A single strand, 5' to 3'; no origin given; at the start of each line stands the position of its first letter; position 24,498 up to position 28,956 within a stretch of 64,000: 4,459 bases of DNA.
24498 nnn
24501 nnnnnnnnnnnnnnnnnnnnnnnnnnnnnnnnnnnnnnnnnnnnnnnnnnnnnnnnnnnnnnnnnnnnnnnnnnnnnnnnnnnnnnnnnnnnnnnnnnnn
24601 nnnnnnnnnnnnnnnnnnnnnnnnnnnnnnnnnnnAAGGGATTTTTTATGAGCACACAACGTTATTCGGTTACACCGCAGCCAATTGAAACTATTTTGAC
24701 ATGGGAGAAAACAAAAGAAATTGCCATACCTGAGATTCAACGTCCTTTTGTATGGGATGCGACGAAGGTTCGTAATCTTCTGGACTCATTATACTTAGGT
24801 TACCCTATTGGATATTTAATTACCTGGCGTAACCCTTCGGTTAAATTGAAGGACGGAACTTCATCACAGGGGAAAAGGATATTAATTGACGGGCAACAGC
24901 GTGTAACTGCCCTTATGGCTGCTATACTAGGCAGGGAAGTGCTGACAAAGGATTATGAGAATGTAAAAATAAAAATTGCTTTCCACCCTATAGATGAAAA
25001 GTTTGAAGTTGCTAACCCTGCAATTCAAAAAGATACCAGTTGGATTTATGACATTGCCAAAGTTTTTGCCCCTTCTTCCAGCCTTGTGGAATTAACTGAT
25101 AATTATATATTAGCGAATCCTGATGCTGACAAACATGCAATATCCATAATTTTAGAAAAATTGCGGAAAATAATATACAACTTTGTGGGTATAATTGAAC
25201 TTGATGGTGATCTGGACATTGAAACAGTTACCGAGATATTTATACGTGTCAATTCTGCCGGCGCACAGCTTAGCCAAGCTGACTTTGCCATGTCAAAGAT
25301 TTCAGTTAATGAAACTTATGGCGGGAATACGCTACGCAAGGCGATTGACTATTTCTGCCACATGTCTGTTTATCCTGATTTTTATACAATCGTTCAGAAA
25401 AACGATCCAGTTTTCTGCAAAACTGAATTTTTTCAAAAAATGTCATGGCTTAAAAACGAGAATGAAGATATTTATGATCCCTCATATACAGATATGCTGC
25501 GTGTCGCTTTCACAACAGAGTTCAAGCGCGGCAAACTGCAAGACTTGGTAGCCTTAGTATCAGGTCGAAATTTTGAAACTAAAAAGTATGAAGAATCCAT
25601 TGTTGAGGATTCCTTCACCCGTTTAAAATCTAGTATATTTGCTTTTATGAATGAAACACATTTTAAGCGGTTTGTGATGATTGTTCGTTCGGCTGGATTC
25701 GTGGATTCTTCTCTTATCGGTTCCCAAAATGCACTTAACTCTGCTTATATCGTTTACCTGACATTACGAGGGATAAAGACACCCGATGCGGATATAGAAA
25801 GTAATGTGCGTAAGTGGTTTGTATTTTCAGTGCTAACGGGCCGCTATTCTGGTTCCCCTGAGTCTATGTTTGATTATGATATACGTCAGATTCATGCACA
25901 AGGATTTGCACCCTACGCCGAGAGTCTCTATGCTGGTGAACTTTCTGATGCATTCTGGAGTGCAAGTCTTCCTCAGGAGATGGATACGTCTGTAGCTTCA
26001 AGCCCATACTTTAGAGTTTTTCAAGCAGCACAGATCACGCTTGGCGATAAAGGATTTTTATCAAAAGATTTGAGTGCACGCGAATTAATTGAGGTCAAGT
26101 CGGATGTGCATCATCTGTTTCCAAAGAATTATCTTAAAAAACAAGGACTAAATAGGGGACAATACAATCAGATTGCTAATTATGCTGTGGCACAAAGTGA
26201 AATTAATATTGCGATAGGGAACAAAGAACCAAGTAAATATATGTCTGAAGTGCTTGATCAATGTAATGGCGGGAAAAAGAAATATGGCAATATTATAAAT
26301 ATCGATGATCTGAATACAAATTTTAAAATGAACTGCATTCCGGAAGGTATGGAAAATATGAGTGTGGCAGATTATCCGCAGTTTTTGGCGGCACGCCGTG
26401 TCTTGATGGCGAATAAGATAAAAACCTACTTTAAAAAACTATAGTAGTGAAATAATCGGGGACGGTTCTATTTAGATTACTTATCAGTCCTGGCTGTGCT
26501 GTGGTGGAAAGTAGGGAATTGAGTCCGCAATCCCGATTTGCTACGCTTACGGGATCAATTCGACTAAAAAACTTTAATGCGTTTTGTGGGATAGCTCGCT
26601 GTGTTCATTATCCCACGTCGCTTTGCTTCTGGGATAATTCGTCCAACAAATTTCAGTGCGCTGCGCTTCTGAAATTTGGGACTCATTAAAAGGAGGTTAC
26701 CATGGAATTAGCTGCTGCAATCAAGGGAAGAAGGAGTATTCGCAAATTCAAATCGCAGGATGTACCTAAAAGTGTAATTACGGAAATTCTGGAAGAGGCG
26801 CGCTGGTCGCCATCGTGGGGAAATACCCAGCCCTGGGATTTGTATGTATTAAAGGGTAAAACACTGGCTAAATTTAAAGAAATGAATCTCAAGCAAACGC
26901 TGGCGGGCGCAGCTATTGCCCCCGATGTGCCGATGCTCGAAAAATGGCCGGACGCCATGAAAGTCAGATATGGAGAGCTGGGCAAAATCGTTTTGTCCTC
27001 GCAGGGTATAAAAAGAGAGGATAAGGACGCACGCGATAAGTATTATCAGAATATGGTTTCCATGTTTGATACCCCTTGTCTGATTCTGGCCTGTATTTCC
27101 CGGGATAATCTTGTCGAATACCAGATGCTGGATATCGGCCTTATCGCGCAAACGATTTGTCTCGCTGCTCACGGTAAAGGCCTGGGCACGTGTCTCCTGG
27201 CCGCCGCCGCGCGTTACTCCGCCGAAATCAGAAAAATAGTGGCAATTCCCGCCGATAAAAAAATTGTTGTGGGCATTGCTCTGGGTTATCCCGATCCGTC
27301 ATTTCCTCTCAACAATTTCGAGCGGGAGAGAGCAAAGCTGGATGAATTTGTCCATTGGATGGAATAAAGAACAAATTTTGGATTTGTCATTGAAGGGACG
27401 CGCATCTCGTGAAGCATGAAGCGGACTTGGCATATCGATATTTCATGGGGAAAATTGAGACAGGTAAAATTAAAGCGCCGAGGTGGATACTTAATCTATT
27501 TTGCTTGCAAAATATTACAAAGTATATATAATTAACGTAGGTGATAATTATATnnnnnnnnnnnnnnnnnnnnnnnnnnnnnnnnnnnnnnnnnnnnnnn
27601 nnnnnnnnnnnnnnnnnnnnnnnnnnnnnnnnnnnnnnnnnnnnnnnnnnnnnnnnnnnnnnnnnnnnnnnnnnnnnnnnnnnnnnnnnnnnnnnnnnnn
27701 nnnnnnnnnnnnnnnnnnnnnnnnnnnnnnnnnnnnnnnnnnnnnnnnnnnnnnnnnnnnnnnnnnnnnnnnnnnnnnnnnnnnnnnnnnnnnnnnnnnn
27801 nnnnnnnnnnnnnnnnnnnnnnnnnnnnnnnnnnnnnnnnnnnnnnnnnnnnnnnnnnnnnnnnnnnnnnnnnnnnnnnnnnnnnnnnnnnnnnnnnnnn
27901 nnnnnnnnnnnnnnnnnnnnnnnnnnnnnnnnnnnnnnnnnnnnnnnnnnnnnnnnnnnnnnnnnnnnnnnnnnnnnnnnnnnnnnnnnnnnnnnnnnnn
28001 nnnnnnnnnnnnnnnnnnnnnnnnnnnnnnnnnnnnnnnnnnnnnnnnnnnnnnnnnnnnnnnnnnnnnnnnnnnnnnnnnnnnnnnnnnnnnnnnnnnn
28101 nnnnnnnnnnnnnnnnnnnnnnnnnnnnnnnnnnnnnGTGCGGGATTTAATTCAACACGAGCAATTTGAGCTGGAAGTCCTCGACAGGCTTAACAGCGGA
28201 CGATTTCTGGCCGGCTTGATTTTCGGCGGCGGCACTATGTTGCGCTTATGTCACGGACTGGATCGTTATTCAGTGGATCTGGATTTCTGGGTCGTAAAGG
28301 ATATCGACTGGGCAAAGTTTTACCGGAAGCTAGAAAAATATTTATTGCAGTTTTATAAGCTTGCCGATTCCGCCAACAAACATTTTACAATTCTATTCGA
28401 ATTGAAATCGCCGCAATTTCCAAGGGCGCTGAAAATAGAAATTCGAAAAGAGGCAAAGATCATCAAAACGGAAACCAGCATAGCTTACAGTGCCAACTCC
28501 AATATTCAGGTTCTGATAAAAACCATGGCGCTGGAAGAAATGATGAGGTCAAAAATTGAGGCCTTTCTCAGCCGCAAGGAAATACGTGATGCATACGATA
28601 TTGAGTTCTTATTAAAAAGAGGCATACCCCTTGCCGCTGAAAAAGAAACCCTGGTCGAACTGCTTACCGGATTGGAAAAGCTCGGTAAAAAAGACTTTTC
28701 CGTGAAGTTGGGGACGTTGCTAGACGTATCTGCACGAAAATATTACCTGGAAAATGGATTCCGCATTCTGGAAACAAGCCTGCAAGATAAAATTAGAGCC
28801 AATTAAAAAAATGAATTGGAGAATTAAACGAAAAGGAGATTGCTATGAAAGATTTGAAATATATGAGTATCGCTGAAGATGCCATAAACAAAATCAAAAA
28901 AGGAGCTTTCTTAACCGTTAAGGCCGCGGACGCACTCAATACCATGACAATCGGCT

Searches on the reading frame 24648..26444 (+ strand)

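Call 13: search_protein_families(library=pfam, proteins=[window:24648-26444:+])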
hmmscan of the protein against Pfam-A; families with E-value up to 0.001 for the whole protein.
window:24648-26444:+ (598 aa): 1 family
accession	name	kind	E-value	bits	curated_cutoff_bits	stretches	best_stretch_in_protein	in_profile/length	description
PF03235.19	GmrSD_N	-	1.1e-29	104.5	33.2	1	19-217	7-197/199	GmrSD restriction endonuclease, N-terminal domain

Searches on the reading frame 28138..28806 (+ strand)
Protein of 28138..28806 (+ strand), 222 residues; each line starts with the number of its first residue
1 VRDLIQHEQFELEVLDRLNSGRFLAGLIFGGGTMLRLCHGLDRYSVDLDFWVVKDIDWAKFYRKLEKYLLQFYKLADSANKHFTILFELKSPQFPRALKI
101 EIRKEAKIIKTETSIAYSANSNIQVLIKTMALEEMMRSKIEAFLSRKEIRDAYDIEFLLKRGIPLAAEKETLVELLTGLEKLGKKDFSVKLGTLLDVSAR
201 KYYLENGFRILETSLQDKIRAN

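Call 82: search_protein_families(library=pfam, proteins=[window:28138-28806:+], max_evalue=0.00001)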
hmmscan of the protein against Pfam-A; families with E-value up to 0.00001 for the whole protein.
window:28138-28806:+ (222 aa): 1 family
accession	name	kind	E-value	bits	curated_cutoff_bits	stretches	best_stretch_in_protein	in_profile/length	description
PF08843.17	AbiEii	-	2.7e-18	67.2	22.5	1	15-171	3-181/238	Nucleotidyl transferase AbiEii toxin, Type IV TA system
